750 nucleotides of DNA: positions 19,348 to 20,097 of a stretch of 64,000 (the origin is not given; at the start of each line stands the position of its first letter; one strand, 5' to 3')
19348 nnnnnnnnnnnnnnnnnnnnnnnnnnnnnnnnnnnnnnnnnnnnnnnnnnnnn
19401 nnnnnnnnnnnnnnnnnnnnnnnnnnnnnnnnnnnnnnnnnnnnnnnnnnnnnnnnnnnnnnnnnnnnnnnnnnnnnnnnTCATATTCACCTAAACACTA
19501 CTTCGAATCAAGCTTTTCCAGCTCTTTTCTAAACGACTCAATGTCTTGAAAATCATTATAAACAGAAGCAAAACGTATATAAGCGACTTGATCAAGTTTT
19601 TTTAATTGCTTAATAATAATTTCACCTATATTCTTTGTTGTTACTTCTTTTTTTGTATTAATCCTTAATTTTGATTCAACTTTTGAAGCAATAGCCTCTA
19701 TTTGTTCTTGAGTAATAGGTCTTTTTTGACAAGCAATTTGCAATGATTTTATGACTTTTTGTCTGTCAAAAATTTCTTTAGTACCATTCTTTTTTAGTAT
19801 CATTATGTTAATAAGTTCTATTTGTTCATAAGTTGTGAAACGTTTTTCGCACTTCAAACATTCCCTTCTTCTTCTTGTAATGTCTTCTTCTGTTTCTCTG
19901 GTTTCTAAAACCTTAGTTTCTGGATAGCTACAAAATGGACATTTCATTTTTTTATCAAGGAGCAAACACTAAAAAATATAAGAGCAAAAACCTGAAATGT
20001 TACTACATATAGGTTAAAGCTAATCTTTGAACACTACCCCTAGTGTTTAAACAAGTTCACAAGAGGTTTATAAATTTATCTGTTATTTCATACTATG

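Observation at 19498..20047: nrdR-nrdJ operon in an archaeon with an NrdR-box-like palindrome upstream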

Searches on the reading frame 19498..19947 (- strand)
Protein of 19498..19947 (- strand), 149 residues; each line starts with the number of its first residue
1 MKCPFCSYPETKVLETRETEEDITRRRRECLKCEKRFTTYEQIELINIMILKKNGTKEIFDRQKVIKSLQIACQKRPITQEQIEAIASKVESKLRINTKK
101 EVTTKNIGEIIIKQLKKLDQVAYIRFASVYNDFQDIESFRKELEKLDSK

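Call 8: search_protein_families(library=pfam, proteins=[window:19498-19947:-])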
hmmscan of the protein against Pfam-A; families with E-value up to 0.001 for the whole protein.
window:19498-19947:- (149 aa): 2 families
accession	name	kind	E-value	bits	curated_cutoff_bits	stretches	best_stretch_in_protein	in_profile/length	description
PF03477.21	ATP-cone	-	1.5e-22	80.3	25.8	1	48-135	1-87/88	ATP cone domain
PF22811.2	Zn_ribbon_NrdR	-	4.6e-17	62.1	27.2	1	1-41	1-42/42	Transcriptional repressor NrdR-like, N-terminal domain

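Call 9: search_protein_families(library=ncbifam, proteins=[window:19498-19947:-])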
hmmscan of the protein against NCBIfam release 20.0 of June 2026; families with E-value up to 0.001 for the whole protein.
window:19498-19947:- (149 aa): 2 families
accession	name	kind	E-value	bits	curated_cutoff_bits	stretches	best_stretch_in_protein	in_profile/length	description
TIGR00244.1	TIGR00244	equivalog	1.8e-51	174.1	124.65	1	1-146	1-147/147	transcriptional regulator NrdR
NF006732.0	PRK09263.1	equivalog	3.9e-05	22.3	657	1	48-137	3-91/712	anaerobic ribonucleoside-triphosphate reductase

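Call 22: find_homologous_proteins(query=window:19498-19947:-, max_evalue=1e-10)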
Query window:19498-19947:- (149 aa): 8000 proteins with E <= 1e-10 among 8000 candidates; the best 120 are listed.
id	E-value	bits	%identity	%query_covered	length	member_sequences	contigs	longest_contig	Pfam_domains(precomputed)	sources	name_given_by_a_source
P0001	4.8e-87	307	100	100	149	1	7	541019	PF22811.3,PF03477.22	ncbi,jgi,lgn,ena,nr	ncbi:transcriptional regulator NrdR [Candidatus Woesearchaeota archaeon]|nr:transcriptional regulato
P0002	2.3e-77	275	86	100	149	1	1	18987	PF22811.3,PF03477.22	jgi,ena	jgi:transcriptional repressor NrdR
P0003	9.9e-75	267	83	100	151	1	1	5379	PF22811.3,PF03477.22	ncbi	-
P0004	1.1e-71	257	79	100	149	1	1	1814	PF22811.3,PF03477.22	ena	-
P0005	1.6e-71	256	80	99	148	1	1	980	PF22811.3,PF03477.22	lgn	-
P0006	5.0e-71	255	81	100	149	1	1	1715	PF22811.3,PF03477.22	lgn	-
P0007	1.2e-70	254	80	99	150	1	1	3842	PF22811.3,PF03477.22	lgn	-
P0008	3.0e-70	252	77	100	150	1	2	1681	PF22811.3,PF03477.22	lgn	-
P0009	1.4e-69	250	75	100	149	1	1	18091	PF22811.3,PF03477.22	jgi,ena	jgi:transcriptional repressor NrdR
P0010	2.2e-69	250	79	100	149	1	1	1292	PF22811.3,PF03477.22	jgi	-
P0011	5.2e-69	248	76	99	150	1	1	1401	PF22811.3,PF03477.22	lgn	-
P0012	2.0e-68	246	75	100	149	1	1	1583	PF22811.3,PF03477.22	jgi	-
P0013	6.2e-68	245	78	99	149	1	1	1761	PF22811.3,PF03477.22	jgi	jgi:transcriptional repressor NrdR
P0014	1.1e-67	244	76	99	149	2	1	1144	PF22811.3,PF03477.22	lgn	-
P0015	2.1e-67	243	76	100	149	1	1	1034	PF22811.3,PF03477.22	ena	-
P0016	3.1e-67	243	75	99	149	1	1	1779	PF22811.3,PF03477.22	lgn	-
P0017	3.7e-67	242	76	99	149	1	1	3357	PF22811.3,PF03477.22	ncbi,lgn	-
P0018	5.3e-67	242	76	99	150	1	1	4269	PF22811.3,PF03477.22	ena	-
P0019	7.2e-66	238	74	100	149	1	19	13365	PF22811.3,PF03477.22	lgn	-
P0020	3.2e-65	236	71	100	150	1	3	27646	PF22811.3,PF03477.22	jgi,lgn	-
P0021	4.6e-65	236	73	99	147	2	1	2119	PF22811.3,PF03477.22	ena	-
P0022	7.8e-65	235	72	100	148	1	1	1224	PF22811.3,PF03477.22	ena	-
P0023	1.5e-64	234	71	99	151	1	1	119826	PF22811.3,PF03477.22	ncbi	-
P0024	3.0e-64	233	69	100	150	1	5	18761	PF22811.3,PF03477.22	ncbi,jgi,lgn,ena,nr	ncbi:transcriptional regulator NrdR [Candidatus Woesearchaeota archaeon CG10_big_fil_rev_8_21_14_0_1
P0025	9.8e-64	231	71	99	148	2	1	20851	PF22811.3,PF03477.22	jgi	-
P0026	1.7e-63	230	71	99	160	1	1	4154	PF22811.3,PF03477.22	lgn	-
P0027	3.9e-63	229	75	97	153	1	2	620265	PF22811.3,PF03477.22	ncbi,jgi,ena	ncbi:MAG: transcriptional regulator NrdR [Candidatus Woesearchaeota archaeon]|jgi:transcriptional re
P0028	6.3e-63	229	70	99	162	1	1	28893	PF22811.3,PF03477.22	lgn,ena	-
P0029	9.1e-63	228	72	98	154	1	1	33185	PF22811.3,PF03477.22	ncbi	ncbi:MAG: transcriptional regulator NrdR [Candidatus Nanoarchaeia archaeon]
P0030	1.4e-62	228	69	99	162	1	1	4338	PF22811.3,PF03477.22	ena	-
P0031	2.0e-62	227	71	98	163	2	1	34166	PF22811.3,PF03477.22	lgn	-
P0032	2.2e-62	227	68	100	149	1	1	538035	PF22811.3,PF03477.22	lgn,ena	-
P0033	2.2e-62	227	69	99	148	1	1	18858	PF22811.3,PF03477.22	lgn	-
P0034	2.5e-62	227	68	100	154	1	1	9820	PF22811.3,PF03477.22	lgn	-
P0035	8.4e-62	225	68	99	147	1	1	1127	PF22811.3,PF03477.22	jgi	-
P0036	2.5e-61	223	67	99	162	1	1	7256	PF22811.3,PF03477.22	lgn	-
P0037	2.6e-61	223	73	98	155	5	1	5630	PF22811.3,PF03477.22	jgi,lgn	jgi:transcriptional repressor NrdR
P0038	4.1e-61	223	69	97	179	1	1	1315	PF22811.3,PF03477.22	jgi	jgi:transcriptional repressor NrdR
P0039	5.6e-61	222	71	97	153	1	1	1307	PF22811.3,PF03477.22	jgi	jgi:transcriptional repressor NrdR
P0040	1.1e-60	221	68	99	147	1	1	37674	PF22811.3,PF03477.22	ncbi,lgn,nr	ncbi:transcriptional regulator NrdR [Candidatus Woesearchaeota archaeon]|nr:transcriptional regulato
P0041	1.6e-60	221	69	98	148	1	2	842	PF22811.3,PF03477.22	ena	-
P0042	1.8e-60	221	70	98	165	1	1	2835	PF22811.3,PF03477.22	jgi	jgi:transcriptional repressor NrdR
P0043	1.8e-60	221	68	99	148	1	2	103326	PF22811.3,PF03477.22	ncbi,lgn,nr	ncbi:transcriptional regulator NrdR [Candidatus Woesearchaeota archaeon]|nr:transcriptional regulato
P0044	2.1e-60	220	71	97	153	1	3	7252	PF22811.3,PF03477.22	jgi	jgi:transcriptional repressor NrdR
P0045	2.6e-60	220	69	99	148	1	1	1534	PF22811.3,PF03477.22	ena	-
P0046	5.1e-60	219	68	99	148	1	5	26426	PF22811.3,PF03477.22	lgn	-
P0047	8.3e-60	219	67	99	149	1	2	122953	PF22811.3,PF03477.22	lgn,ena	-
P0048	8.9e-60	218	67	99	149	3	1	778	PF22811.3,PF03477.22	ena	-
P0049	9.2e-60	218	72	97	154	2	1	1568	PF22811.3,PF03477.22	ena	-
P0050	1.3e-59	218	69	98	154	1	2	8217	PF22811.3,PF03477.22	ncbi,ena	-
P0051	2.9e-59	217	67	99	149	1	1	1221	PF22811.3,PF03477.22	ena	-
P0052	3.1e-59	217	69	96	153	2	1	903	PF22811.3,PF03477.22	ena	-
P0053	4.5e-59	216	70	98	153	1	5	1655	PF22811.3,PF03477.22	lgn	-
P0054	6.0e-59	216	67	99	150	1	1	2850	PF22811.3,PF03477.22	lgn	-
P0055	6.5e-59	216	68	100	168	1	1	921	PF22811.3,PF03477.22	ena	-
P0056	8.9e-59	215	69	97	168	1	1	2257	PF22811.3,PF03477.22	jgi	jgi:transcriptional repressor NrdR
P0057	1.0e-58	215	67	99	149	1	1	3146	PF22811.3,PF03477.22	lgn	-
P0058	1.1e-58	215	65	99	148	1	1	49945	PF22811.3,PF03477.22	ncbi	ncbi:MAG: transcriptional regulator NrdR [Candidatus Woesearchaeota archaeon]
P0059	1.4e-58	215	69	97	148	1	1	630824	PF22811.3,PF03477.22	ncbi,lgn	ncbi:MAG: transcriptional regulator NrdR [Candidatus Nanoarchaeia archaeon]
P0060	1.4e-58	215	66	97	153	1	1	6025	PF22811.3,PF03477.22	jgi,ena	-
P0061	2.4e-58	214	65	99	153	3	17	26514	PF22811.3,PF03477.22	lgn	-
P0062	3.7e-58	213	69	99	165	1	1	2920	PF22811.3,PF03477.22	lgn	-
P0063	4.3e-58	213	67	100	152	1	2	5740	PF22811.3,PF03477.22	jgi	jgi:transcriptional repressor NrdR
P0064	9.2e-58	212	69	97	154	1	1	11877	PF22811.3,PF03477.22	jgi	jgi:transcriptional repressor NrdR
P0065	1.7e-57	211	68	98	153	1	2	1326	PF22811.3,PF03477.22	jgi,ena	-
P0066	1.8e-57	211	64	100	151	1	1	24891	PF22811.3,PF03477.22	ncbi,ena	-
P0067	2.7e-57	210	69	97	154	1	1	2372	PF22811.3,PF03477.22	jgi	jgi:transcriptional repressor NrdR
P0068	4.6e-57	210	66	98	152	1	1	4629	PF22811.3,PF03477.22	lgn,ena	-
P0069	6.0e-57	209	65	99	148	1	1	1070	PF22811.3,PF03477.22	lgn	-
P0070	6.1e-57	209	65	99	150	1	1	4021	PF22811.3,PF03477.22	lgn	-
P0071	8.6e-57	209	64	98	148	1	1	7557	PF22811.3,PF03477.22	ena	-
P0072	1.3e-55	205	62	98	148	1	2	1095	PF22811.3,PF03477.22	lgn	-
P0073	2.4e-55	204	67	93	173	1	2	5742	PF22811.3,PF03477.22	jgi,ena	-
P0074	3.1e-55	204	63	98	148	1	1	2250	PF22811.3,PF03477.22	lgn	-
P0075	3.1e-55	204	62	98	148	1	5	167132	PF22811.3,PF03477.22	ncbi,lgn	ncbi:MAG: transcriptional regulator NrdR [Candidatus Woesearchaeota archaeon]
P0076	1.4e-54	202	64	98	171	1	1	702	PF22811.3,PF03477.22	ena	-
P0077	1.7e-54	201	61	99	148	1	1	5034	PF22811.3,PF03477.22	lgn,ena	-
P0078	3.3e-54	200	63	98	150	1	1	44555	PF22811.3,PF03477.22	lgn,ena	-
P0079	6.6e-54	199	62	98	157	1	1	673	PF22811.3,PF03477.22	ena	-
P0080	8.9e-54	199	61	99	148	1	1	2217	PF22811.3,PF03477.22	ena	-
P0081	2.2e-53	198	61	98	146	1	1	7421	PF22811.3,PF03477.22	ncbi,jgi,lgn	-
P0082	2.7e-53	197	63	98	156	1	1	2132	PF22811.3,PF03477.22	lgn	-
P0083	4.0e-53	197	61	98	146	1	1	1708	PF22811.3,PF03477.22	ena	-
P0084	5.5e-53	196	59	100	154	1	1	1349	PF22811.3,PF03477.22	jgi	jgi:transcriptional repressor NrdR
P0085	1.0e-52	196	60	100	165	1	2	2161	PF22811.3,PF03477.22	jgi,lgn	jgi:transcriptional repressor NrdR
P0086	1.7e-52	195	60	98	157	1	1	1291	PF22811.3,PF03477.22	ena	-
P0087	2.8e-52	194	61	98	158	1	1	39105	PF22811.3,PF03477.22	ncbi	-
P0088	3.5e-52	194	62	93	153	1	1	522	PF22811.3,PF03477.22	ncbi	-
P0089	5.5e-52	193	65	98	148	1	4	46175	PF22811.3,PF03477.22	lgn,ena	-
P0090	6.2e-52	193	60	98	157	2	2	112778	PF22811.3,PF03477.22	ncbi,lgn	ncbi:MAG: transcriptional regulator NrdR [Candidatus Woesearchaeota archaeon]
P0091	1.1e-51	192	60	98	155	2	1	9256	PF22811.3,PF03477.22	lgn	-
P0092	1.4e-51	192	57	100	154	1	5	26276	PF22811.3,PF03477.22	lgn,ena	-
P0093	3.7e-51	191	60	98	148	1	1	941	PF22811.3,PF03477.22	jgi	jgi:transcriptional repressor NrdR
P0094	4.1e-51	190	56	98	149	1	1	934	PF22811.3,PF03477.22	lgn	-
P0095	6.6e-51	190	61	98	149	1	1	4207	PF22811.3,PF03477.22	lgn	-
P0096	1.1e-50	189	64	100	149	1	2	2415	PF22811.3,PF03477.22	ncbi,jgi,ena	-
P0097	1.1e-50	189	60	98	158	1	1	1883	PF22811.3,PF03477.22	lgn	-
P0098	1.3e-50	189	60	98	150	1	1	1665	PF22811.3,PF03477.22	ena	-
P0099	3.5e-50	187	61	98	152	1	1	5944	PF22811.3,PF03477.22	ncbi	-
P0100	3.8e-50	187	60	98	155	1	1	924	PF22811.3,PF03477.22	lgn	-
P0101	4.1e-50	187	57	98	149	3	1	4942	PF22811.3,PF03477.22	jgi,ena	-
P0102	4.1e-50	187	61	98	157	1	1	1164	PF22811.3,PF03477.22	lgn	-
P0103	4.8e-50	187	57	98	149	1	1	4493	PF22811.3,PF03477.22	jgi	jgi:transcriptional repressor NrdR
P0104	5.5e-50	187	58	100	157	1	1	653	PF22811.3,PF03477.22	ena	-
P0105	5.5e-50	187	59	98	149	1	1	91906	PF22811.3,PF03477.22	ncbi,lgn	-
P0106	8.1e-50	186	60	100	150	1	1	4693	PF22811.3,PF03477.22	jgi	jgi:transcriptional repressor NrdR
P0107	1.2e-49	186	60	98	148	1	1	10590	PF22811.3,PF03477.22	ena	-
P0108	1.3e-49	186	56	98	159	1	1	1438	PF22811.3,PF03477.22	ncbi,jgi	-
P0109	1.8e-49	185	56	98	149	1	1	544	PF22811.3,PF03477.22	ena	-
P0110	2.2e-49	185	57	98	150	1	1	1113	PF22811.3,PF03477.22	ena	-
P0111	2.3e-49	185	55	98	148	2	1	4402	PF22811.3,PF03477.22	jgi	jgi:transcriptional repressor NrdR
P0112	2.5e-49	185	61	98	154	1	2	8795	PF22811.3,PF03477.22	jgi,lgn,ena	-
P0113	2.6e-49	185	61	98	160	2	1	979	PF22811.3,PF03477.22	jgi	jgi:transcriptional repressor NrdR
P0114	2.6e-49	185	60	93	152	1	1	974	PF22811.3,PF03477.22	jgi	jgi:transcriptional repressor NrdR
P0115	3.2e-49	184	63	98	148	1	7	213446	PF22811.3,PF03477.22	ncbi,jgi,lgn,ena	jgi:transcriptional repressor NrdR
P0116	3.3e-49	184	61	99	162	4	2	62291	PF22811.3,PF03477.22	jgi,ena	-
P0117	3.4e-49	184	56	100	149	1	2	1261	PF22811.3,PF03477.22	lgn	-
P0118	3.7e-49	184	63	98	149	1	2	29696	PF22811.3,PF03477.22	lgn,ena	-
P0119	4.6e-49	184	55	100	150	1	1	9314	PF22811.3,PF03477.22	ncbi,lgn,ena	-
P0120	4.9e-49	184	59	99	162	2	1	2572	PF22811.3,PF03477.22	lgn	-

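Call 26: find_related_loci(query=A1, collection=genome_contigs, flank=5000)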
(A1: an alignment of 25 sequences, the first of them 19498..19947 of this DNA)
Query A1 (149 aa) in genome_contigs; peptide patterns used: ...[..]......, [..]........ (x = any residue, [..] = any of these).
600 stretches matched a pattern (row limit reached: there are more); 599 encode a relative of the query (tblastn E <= 1e-3); the best 80 are kept; 80 distinct loci.
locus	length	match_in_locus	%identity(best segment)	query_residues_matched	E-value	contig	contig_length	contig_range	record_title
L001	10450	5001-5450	53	1-149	3e-53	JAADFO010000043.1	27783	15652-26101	MAG: Nanobdellati archaeon isolate M_MaxBin.034 contig-127_3967, whole genome shotgun sequence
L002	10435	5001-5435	53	3-146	1e-51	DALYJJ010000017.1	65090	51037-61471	MAG TPA_asm: Bryobacteraceae bacterium isolate CTOTU46614 NODE_21_length_65090_cov_7.126593, whole genome shotgun sequen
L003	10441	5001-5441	53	1-146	1e-50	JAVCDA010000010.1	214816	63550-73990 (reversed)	MAG: Candidatus Saelkia tenebricola isolate MAG_3300035698_749 Ga0374944_490783, whole genome shotgun sequence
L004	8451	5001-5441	52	1-146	2e-50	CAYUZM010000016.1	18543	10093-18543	MAG TPA_asm: uncultured Solibacteraceae bacterium isolate SRP302447_co4_295 genome assembly, contig: NODE_7803_length_18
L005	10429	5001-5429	51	1-143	3e-50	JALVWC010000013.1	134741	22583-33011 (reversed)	MAG: Nanobdellati archaeon isolate M10_metabat1_scaf2bin.076 M10_NODE_22_length_134741_cov_2.211991, whole genome shotgu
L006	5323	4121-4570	56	1-149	5e-50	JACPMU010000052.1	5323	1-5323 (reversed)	MAG: Candidatus Woesearchaeota archaeon isolate NC_groundwater_557_Ag_S-0.1um_39_8 S35_SO-1_scaffold_36577, whole genome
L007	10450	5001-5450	54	1-149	5e-50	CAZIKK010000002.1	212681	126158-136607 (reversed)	MAG TPA_asm: uncultured Clostridia bacterium isolate SRP241341_co1_251 genome assembly, contig: NODE_50_length_212681_co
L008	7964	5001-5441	50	1-146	4e-49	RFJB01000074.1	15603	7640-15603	MAG: Candidatus Woesearchaeota archaeon isolate J091 k99_641676, whole genome shotgun sequence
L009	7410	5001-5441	54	1-146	3e-49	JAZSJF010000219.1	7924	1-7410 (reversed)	MAG: Clostridia bacterium isolate T1900044565_TS20190031.MAGScoT_cleanbin_000056 SGB_403_k141_2222830, whole genome shot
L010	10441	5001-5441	52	1-146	2e-49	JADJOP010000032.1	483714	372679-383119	MAG: Bryobacterales bacterium isolate Fred_18-Q3-R57-64_BAT3C.662 tig00351380-10-4838900, whole genome shotgun sequence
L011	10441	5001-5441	52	1-146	6e-49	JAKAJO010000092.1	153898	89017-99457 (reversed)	MAG: Acidobacteria bacterium isolate WY4.bin103 NODE_86_length_153898_cov_2.571447, whole genome shotgun sequence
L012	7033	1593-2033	52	1-146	8e-49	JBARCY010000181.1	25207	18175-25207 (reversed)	MAG: Candidatus Acidiferrum sp. isolate MFD06536_ilm_asm_bin41 k127_236635, whole genome shotgun sequence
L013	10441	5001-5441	51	1-146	3e-48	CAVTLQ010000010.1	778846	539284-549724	MAG: uncultured Acidobacteriota bacterium isolate MFD09222.bin.3.186 genome assembly, contig: contig_41551, whole genome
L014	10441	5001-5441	48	1-146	3e-48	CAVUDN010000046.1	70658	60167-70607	MAG: uncultured Acidobacteriota bacterium isolate MFD05377.bin.3.303 genome assembly, contig: contig_60850, whole genome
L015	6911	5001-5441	51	1-146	3e-48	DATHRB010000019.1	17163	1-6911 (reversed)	MAG TPA_asm: Verrucomicrobiia bacterium isolate SMAG_U12754 k141_2607001, whole genome shotgun sequence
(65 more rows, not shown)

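Call 27: find_related_loci(query=window:19498-19947:-, collection=metagenome_contigs, flank=5000)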
Query window:19498-19947:- (149 aa) in metagenome_contigs; peptide patterns used: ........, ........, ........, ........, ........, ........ (x = any residue, [..] = any of these).
600 stretches matched a pattern (row limit reached: there are more); 464 encode a relative of the query (tblastn E <= 1e-3); the best 80 are kept; 80 distinct loci.
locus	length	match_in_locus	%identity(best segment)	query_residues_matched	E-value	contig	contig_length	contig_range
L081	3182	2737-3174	58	1-146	1e-56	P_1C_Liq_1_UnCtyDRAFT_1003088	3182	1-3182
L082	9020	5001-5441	56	1-146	2e-53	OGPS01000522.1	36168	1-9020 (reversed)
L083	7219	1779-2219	56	1-146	2e-53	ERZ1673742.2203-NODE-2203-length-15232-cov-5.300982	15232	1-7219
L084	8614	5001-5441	55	1-146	3e-53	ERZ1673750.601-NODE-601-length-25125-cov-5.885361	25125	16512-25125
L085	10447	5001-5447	55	1-148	3e-53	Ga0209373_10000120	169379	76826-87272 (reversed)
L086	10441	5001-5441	55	1-146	4e-53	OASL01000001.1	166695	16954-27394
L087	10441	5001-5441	55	1-146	4e-53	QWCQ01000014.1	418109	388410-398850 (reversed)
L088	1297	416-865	51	1-149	1e-53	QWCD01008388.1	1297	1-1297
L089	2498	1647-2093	52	1-148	6e-51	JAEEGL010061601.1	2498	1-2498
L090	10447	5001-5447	52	1-148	8e-51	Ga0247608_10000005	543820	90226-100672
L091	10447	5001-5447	51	1-148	1e-50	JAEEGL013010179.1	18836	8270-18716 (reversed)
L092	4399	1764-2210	51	1-148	2e-50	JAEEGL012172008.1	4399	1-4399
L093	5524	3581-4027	51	1-148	4e-50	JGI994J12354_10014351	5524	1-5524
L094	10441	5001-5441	55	1-146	3e-50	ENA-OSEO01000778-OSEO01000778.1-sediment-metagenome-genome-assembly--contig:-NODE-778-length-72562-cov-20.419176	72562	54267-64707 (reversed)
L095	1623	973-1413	53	1-146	1e-50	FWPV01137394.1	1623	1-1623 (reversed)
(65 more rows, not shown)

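Call 28: find_encoding_contigs(protein=P0002, flank=4500, max_places=1)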
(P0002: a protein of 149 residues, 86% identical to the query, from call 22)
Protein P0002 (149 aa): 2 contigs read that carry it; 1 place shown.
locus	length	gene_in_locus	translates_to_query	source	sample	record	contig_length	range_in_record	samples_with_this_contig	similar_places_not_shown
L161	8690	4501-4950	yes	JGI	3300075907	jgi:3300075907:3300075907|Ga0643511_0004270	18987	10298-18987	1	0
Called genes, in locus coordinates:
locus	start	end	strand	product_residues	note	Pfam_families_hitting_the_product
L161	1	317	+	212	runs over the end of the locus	PF05175:MTS, PF06325:PrmA, PF03602:Cons_hypoth95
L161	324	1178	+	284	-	-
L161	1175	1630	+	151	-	-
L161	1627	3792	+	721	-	PF00133:tRNA-synt_1, PF09334:tRNA-synt_1g, PF08264:Anticodon_1, PF19303:Anticodon_3, PF01588:tRNA_bind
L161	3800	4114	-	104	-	-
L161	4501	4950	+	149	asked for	PF22811:Zn_ribbon_NrdR, PF03477:ATP-cone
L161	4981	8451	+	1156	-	PF08471:Ribonuc_red_2_N, PF02867:Ribonuc_red_lgC, PF12637:TSCPD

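Call 29: find_encoding_contigs(protein=P0003, flank=4500, max_places=1)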
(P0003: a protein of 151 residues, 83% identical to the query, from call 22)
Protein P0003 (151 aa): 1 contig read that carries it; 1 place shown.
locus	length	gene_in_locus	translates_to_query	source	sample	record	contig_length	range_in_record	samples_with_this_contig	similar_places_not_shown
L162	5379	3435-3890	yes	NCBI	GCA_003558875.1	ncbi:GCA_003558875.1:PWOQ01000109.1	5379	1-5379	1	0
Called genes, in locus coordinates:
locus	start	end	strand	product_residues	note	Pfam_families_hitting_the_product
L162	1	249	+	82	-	?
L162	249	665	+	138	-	-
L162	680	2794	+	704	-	PF00133:tRNA-synt_1, PF09334:tRNA-synt_1g, PF08264:Anticodon_1, PF19303:Anticodon_3, PF01588:tRNA_bind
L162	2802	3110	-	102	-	PF02482:Ribosomal_S30AE (weak)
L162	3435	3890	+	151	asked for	PF22811:Zn_ribbon_NrdR, PF03477:ATP-cone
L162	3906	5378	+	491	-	?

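Call 30: find_encoding_contigs(protein=P0009, flank=4500, max_places=1)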
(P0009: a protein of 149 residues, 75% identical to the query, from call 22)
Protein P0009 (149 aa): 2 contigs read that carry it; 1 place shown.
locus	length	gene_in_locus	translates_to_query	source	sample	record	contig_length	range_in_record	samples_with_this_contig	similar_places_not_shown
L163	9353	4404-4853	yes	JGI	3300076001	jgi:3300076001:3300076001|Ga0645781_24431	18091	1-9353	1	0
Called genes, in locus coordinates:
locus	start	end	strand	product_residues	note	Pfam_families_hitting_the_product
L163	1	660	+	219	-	?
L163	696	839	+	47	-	-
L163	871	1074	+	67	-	-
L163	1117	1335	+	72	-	PF09334:tRNA-synt_1g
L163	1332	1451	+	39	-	-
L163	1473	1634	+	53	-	-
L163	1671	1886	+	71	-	PF09334:tRNA-synt_1g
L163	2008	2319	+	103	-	PF09334:tRNA-synt_1g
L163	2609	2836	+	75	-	-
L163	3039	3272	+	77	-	-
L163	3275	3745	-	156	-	PF13420:Acetyltransf_4, PF13673:Acetyltransf_10, PF00583:Acetyltransf_1, PF13508:Acetyltransf_7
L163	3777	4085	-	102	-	-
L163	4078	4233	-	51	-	-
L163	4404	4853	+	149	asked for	PF22811:Zn_ribbon_NrdR, PF03477:ATP-cone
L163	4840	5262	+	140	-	PF08471:Ribonuc_red_2_N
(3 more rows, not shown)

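Call 31: find_encoding_contigs(protein=P0020, flank=4500, max_places=1)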
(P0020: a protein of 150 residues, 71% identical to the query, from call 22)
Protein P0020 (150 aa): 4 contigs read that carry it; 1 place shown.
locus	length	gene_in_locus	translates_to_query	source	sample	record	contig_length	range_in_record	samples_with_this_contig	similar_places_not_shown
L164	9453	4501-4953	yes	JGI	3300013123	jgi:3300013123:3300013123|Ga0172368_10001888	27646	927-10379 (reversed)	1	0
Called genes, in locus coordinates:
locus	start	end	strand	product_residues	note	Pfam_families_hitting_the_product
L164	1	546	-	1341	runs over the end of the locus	-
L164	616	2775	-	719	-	PF00133:tRNA-synt_1, PF09334:tRNA-synt_1g, PF19303:Anticodon_3, PF08264:Anticodon_1, PF01588:tRNA_bind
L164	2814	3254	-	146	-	PF24042:DUF7351 (weak), PF24441:DUF7560 (faint)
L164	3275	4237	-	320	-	PF27296:MJ1341_C (weak)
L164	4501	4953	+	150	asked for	PF22811:Zn_ribbon_NrdR, PF03477:ATP-cone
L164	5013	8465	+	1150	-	PF08471:Ribonuc_red_2_N, PF02867:Ribonuc_red_lgC, PF12637:TSCPD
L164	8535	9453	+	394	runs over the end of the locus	PF01970:TctA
